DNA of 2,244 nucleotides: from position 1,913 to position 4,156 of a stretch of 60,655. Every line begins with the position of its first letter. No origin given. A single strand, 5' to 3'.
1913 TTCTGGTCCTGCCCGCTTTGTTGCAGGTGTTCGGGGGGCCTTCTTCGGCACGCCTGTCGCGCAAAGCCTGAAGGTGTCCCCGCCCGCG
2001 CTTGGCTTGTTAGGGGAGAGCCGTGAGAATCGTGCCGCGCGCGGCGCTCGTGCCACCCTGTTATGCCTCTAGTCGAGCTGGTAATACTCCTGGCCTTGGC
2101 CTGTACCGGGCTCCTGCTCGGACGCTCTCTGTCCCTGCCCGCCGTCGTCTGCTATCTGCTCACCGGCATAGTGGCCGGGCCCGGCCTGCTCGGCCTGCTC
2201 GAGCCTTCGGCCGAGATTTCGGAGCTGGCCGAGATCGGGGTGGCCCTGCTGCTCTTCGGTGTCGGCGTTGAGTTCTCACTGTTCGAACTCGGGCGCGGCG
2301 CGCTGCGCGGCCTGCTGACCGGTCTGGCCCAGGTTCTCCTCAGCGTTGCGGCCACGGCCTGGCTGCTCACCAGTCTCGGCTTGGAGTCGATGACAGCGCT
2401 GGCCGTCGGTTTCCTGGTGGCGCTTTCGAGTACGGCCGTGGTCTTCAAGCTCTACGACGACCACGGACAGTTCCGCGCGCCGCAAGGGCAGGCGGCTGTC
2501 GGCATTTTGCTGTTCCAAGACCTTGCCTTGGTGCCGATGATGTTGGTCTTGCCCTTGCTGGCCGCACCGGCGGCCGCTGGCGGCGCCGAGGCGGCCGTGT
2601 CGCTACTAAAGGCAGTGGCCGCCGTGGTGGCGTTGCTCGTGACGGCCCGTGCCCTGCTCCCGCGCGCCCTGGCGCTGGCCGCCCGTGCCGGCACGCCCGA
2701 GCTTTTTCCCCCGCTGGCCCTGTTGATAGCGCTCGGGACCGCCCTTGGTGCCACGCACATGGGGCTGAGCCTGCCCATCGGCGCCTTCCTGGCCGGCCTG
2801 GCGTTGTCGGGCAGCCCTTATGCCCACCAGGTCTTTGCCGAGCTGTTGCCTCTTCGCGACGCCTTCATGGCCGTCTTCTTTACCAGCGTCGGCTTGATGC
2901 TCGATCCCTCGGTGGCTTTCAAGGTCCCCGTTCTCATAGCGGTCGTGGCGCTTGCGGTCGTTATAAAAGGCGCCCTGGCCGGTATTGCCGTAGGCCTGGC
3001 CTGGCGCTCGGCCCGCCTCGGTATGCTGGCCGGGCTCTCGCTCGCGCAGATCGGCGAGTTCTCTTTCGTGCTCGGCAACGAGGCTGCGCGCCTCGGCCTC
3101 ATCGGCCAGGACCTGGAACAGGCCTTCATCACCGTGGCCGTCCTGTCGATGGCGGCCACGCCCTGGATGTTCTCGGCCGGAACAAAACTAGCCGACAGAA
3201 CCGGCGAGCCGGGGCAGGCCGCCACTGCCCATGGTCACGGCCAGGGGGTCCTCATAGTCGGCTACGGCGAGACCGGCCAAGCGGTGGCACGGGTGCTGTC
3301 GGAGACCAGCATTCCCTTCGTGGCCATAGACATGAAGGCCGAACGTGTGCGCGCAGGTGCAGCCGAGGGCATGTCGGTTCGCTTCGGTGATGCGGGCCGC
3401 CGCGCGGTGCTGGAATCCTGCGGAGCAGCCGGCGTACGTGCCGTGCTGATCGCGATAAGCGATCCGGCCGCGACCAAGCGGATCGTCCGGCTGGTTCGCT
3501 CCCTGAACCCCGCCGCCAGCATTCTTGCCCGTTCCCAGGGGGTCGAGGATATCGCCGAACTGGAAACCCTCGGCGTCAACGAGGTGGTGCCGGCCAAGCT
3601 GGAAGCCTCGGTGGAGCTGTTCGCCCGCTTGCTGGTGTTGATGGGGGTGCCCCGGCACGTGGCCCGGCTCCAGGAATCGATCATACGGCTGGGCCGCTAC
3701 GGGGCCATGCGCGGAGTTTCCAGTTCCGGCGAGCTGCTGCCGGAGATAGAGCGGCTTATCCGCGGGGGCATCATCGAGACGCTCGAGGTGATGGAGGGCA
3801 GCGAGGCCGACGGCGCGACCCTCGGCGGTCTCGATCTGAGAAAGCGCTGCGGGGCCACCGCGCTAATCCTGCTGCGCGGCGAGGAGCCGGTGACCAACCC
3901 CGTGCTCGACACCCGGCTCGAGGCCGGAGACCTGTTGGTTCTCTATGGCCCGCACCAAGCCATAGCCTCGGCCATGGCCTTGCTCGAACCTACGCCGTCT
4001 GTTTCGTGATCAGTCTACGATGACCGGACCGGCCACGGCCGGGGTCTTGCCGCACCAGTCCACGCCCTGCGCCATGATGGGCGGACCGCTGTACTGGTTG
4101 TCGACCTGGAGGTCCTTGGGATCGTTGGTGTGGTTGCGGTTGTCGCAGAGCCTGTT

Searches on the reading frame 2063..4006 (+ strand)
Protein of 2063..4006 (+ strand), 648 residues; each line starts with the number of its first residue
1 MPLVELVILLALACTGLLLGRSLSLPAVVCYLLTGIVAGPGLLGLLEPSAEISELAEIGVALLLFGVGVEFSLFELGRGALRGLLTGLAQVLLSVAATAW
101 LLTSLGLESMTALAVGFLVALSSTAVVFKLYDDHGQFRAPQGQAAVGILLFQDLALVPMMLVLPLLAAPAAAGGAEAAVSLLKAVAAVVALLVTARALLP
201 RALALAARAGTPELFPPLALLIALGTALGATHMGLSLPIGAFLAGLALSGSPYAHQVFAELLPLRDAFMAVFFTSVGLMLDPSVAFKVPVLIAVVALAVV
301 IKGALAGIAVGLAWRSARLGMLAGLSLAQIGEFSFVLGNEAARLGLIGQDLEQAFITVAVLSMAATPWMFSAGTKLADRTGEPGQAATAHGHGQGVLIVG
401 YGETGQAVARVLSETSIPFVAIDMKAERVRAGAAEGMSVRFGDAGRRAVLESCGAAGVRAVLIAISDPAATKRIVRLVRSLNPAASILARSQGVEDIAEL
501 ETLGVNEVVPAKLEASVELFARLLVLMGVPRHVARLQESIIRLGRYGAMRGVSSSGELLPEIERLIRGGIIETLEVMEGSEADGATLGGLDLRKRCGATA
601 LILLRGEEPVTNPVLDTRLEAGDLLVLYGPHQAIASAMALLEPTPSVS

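Call 25: search_protein_families(library=pfam, proteins=[window:2063-4006:+], max_evalue=0.01)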
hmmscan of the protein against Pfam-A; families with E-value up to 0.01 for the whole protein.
window:2063-4006:+ (648 aa): 3 families
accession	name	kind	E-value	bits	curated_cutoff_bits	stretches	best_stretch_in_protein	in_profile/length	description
PF00999.27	Na_H_Exchanger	-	8.2e-46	157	26.2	1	12-366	3-370/375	Sodium/hydrogen exchanger, transmembrane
PF02254.24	TrkA_N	-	6.2e-22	78.5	23.8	1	396-509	1-114/116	TrkA-N domain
PF02080.26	TrkA_C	-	4e-09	36.7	27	1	574-641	4-70/71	TrkA-C domain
